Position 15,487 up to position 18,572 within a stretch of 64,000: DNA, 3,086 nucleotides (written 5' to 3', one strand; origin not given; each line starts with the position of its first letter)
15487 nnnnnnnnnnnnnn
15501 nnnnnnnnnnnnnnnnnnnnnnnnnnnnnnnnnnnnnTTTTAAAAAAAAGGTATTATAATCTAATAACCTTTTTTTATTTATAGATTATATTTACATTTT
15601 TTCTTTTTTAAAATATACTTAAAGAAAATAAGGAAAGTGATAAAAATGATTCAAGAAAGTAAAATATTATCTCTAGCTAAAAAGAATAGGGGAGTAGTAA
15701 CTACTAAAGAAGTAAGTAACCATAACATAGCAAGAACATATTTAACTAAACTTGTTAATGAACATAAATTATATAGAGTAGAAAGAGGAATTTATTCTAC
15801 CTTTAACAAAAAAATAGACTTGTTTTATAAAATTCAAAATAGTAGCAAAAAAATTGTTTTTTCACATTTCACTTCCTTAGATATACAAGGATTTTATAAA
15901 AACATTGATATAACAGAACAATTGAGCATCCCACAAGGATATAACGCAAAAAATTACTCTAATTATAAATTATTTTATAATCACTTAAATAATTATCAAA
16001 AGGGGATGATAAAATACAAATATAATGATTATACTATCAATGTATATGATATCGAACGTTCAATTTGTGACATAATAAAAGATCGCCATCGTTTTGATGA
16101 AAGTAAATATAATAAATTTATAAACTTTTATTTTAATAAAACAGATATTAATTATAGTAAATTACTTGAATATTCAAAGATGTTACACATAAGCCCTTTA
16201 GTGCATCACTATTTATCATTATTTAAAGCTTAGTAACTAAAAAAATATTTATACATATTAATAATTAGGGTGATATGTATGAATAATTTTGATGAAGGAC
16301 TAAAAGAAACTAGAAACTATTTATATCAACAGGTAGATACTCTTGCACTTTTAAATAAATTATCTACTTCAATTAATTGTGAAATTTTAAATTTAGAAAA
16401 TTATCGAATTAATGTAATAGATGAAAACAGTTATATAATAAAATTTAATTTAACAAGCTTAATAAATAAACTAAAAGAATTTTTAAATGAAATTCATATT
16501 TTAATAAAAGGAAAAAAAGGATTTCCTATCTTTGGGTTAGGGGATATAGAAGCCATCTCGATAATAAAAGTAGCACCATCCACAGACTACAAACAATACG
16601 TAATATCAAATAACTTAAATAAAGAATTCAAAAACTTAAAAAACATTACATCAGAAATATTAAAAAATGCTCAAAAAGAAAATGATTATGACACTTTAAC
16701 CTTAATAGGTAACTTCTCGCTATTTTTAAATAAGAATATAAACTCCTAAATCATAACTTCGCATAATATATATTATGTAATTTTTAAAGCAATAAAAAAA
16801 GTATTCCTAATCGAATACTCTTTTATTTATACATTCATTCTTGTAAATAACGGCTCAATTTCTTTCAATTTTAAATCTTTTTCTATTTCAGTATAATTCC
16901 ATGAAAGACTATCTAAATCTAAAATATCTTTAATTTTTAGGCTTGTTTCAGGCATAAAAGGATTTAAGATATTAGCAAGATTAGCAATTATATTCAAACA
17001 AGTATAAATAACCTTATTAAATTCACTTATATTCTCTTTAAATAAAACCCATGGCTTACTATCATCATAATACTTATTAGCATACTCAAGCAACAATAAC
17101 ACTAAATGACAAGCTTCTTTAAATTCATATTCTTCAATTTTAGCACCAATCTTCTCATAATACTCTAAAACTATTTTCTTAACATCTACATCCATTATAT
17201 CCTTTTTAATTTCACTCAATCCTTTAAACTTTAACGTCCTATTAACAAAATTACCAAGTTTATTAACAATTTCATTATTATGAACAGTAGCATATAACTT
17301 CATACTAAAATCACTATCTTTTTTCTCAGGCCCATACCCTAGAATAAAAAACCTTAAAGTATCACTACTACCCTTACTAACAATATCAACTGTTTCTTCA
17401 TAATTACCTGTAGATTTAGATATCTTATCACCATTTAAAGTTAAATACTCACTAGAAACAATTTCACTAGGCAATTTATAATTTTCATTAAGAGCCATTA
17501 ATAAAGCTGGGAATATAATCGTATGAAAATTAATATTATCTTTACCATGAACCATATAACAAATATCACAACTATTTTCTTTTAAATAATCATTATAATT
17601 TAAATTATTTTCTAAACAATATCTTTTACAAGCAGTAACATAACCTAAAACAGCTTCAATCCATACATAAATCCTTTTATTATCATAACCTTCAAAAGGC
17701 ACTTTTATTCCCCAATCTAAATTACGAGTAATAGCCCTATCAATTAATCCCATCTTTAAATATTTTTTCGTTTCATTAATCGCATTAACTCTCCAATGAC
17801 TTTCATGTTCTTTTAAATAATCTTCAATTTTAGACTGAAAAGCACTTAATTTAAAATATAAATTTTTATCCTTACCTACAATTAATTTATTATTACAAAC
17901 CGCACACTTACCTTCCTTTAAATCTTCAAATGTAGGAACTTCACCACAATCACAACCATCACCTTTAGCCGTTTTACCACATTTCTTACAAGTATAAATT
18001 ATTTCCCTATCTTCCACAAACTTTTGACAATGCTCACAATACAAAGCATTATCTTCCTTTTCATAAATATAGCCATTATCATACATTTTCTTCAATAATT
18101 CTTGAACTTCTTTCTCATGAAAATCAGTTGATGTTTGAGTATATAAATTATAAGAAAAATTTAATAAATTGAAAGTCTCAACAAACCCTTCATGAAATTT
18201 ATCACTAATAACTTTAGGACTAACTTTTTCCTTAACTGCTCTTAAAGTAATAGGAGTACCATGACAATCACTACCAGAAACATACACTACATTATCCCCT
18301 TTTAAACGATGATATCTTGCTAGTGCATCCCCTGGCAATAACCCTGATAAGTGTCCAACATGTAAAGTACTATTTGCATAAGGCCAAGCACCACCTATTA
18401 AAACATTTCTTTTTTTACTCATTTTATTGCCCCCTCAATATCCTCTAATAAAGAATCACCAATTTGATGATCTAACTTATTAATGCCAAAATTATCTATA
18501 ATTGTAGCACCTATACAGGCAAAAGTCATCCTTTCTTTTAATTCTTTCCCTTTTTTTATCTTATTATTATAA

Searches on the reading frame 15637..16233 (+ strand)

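Call 95: search_protein_families(library=pfam, proteins=[window:15637-16233:+], max_evalue=0.001)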
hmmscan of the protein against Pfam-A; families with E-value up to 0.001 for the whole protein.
window:15637-16233:+ (198 aa): 2 families
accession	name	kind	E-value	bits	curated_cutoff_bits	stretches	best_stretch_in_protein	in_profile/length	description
PF13338.12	AbiEi_4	-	4.7e-09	36.6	25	1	9-53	2-46/49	Transcriptional regulator, AbiEi antitoxin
PF20217.3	DUF6577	-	0.00038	20.7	27.8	0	33-74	3-43/204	Family of unknown function (DUF6577)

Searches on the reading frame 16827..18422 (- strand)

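Call 95: search_protein_families(library=pfam, proteins=[window:16827-18422:-], max_evalue=0.001)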
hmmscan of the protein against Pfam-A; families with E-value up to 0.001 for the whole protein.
window:16827-18422:- (531 aa): 5 families
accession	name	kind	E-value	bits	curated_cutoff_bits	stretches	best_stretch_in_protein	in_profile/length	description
PF09334.17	tRNA-synt_1g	-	2.8e-119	398.8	20.1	1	7-397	1-391/391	tRNA synthetases class I (M)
PF00133.28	tRNA-synt_1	-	1.3e-23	83.9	22.7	2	12-243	30-245/414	tRNA synthetases class I (I, L, M and V)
PF01406.26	tRNA-synt_1e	-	5.6e-11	42.8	27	1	17-130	20-132/301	tRNA synthetases class I (C) catalytic domain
PF19303.5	Anticodon_3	-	5.6e-10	39.7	23.5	1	425-515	25-114/152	Anticodon binding domain of methionyl tRNA ligase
PF08264.19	Anticodon_1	-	7.9e-06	26.3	25.1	1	422-495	12-84/148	Anticodon-binding domain of tRNA ligase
